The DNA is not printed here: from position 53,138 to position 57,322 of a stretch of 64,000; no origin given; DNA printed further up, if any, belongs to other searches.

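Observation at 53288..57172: Intact 1294-aa orphan protein with glycine-zipper membrane-like segments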

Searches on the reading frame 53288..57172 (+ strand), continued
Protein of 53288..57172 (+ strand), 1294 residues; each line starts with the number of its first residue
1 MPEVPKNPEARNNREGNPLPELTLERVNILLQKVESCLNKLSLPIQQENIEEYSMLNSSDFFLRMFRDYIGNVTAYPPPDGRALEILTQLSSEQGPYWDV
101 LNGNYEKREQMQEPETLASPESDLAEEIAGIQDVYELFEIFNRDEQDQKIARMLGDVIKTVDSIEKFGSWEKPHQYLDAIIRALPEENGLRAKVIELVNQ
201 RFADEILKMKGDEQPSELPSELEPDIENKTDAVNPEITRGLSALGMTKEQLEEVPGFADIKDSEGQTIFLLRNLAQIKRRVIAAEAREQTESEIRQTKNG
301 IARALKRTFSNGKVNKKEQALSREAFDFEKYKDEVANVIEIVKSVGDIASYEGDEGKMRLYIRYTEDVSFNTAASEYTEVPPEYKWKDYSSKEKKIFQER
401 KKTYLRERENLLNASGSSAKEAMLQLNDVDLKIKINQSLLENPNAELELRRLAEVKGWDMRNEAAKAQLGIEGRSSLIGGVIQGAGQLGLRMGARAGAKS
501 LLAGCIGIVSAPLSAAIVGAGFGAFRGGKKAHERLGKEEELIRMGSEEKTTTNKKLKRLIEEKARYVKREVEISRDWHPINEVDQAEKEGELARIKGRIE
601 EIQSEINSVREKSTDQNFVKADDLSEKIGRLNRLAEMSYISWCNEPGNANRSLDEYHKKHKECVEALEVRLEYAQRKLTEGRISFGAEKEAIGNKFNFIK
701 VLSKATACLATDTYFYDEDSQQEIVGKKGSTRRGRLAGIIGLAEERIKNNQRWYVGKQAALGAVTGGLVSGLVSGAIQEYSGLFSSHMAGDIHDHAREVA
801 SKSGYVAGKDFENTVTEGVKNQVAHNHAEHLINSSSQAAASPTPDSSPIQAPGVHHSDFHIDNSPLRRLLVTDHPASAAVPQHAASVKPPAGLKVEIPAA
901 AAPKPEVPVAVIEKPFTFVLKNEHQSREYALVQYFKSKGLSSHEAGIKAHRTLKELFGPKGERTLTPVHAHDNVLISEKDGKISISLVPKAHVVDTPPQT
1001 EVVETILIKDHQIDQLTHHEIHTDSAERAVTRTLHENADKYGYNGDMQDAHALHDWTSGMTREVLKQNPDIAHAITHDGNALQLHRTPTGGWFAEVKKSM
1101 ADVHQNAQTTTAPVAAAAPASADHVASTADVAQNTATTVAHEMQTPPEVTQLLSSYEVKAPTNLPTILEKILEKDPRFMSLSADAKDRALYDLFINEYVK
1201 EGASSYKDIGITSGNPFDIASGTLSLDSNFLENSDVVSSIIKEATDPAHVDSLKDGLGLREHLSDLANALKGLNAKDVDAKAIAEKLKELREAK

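Call 71: find_encoding_contigs(protein=P0027, flank=10000, max_places=1)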
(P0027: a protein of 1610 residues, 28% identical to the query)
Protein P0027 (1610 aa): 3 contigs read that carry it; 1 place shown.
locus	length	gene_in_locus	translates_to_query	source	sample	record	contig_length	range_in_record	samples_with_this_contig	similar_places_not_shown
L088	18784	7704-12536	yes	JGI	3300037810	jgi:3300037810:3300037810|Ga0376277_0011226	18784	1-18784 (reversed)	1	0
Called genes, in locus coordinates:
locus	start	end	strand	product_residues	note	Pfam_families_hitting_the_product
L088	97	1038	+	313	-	PF13439:Glyco_transf_4, PF20706:GT4-conflict, PF00534:Glycos_transf_1, PF13692:Glyco_trans_1_4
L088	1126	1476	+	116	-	PF04480:DUF559, PF18741:MTES_1575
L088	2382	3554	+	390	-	PF13439:Glyco_transf_4, PF20706:GT4-conflict (weak), PF00534:Glycos_transf_1, PF13692:Glyco_trans_1_4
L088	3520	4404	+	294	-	PF13177:DNA_pol3_delta2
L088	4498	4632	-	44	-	-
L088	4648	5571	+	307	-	PF08478:POTRA_1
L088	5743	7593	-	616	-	PF13231:PMT_2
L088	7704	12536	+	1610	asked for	-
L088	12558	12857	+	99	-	PF18908:DUF5663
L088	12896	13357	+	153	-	-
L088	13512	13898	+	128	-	PF13366:PDDEXK_3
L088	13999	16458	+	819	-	PF26449:DUF8128, PF10412:TrwB_AAD_bind (weak), PF12696:TraG-D_C (faint)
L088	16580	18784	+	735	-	?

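Call 72: find_encoding_contigs(protein=P0045, flank=10000, max_places=1)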
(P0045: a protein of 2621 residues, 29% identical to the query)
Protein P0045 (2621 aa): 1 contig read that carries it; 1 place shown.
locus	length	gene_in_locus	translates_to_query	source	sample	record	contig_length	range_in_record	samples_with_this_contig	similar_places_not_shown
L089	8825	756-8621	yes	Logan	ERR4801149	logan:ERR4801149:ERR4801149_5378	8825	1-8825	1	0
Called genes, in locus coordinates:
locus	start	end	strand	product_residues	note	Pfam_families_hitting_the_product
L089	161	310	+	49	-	-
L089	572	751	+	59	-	-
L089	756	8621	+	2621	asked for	-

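Call 84: search_protein_families(library=padloc, proteins=[window:53288-57172:+, P0002, P0021, P0029], max_evalue=0.01)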
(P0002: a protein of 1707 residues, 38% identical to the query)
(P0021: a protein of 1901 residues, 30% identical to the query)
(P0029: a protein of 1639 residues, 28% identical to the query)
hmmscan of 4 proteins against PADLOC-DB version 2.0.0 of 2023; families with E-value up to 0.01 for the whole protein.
window:53288-57172:+ (1294 aa): 0 families

P0002 (1707 aa): 0 families

P0021 (1901 aa): 0 families

P0029 (1639 aa): 0 families
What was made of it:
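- On Anti-phage defence system component: Call 84: no hit for the target or three relatives.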

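Call 88: search_protein_families(library=pfam, proteins=[L087:8261-9973:+, L087:21612-24707:+], max_evalue=0.001)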
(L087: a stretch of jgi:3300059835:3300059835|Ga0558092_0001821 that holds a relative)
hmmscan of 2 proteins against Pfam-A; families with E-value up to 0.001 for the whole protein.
L087:8261-9973:+ (570 aa): 0 families

L087:21612-24707:+ (1031 aa): 0 families

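Call 91: find_encoding_contigs(protein=P0030, flank=10000, max_places=1)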
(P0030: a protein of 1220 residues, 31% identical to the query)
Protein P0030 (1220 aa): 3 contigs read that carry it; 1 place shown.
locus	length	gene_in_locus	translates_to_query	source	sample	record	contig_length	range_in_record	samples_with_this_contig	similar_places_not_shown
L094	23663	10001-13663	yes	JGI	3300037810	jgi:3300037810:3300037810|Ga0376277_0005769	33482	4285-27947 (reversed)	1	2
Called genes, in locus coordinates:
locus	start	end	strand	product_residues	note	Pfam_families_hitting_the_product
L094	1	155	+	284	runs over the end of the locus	-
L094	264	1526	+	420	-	-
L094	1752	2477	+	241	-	-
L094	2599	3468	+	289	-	-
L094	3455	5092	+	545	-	PF01476:LysM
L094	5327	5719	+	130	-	-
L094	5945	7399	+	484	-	PF04932:Wzy_C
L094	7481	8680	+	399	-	PF13439:Glyco_transf_4, PF13477:Glyco_trans_4_2 (weak), PF13579:Glyco_trans_4_4, PF00534:Glycos_transf_1, PF13692:Glyco_trans_1_4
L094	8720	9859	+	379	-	PF09314:DUF1972, PF20706:GT4-conflict (weak), PF13439:Glyco_transf_4, PF13579:Glyco_trans_4_4, PF00534:Glycos_transf_1, PF13692:Glyco_trans_1_4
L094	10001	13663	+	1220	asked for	-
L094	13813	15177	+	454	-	PF13196:DUF4012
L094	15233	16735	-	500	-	-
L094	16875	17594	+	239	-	-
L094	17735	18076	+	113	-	PF13083:KH_KhpA-B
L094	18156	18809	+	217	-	PF01746:tRNA_m1G_MT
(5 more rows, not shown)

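Call 92: find_encoding_contigs(protein=P0044, flank=10000, max_places=1)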
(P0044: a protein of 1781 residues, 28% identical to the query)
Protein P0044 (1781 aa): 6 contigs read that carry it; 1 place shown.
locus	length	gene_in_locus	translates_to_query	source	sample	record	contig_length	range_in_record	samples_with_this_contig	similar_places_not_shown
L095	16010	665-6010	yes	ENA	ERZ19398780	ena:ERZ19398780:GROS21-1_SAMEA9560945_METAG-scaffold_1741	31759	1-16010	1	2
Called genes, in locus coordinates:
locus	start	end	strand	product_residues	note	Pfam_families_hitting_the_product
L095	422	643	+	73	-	-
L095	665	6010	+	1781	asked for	-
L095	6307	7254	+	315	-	-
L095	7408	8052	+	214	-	PF13483:Lactamase_B_3, PF12706:Lactamase_B_2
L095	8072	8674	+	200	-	PF00334:NDK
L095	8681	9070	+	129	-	-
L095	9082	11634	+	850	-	PF00521:DNA_topoisoIV, PF03989:DNA_gyraseA_C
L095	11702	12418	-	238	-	-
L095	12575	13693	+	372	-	PF02646:RmuC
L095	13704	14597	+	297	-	-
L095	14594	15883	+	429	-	PF04932:Wzy_C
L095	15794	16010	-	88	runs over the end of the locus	-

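Call 93: find_encoding_contigs(protein=P0038, flank=10000, max_places=1)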
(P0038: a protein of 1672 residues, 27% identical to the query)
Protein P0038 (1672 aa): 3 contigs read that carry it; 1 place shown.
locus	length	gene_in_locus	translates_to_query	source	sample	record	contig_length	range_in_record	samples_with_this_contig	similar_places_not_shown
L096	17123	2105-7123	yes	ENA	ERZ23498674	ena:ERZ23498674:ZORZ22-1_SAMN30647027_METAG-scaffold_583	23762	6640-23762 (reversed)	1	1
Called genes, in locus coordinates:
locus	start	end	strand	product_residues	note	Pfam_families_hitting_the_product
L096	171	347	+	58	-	PF00037:Fer4 (weak), PF12797:Fer4_2 (weak), PF12837:Fer4_6, PF13370:Fer4_13, PF13459:Fer4_15, PF12800:Fer4_4 (weak)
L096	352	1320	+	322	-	PF00294:PfkB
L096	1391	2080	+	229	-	PF02616:SMC_ScpA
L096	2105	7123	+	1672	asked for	-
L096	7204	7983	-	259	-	PF00691:OmpA (weak)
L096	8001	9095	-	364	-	-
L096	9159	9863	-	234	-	-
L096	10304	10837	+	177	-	PF21088:MS_channel_1st, PF00924:MS_channel_2nd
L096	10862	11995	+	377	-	-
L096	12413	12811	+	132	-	PF01258:zf-dskA_traR (weak)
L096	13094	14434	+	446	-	PF01476:LysM, PF23473:LysM3_LYK4_5 (faint), PF01476:LysM, PF01551:Peptidase_M23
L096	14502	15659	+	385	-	-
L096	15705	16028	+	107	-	PF00085:Thioredoxin, PF00578:AhpC-TSA (faint), PF13098:Thioredoxin_2 (weak), PF08534:Redoxin (faint), PF13899:Thioredoxin_7 (weak), PF13905:Thioredoxin_8 (faint)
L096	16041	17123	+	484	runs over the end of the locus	PF02789:Peptidase_M17_N, PF00883:Peptidase_M17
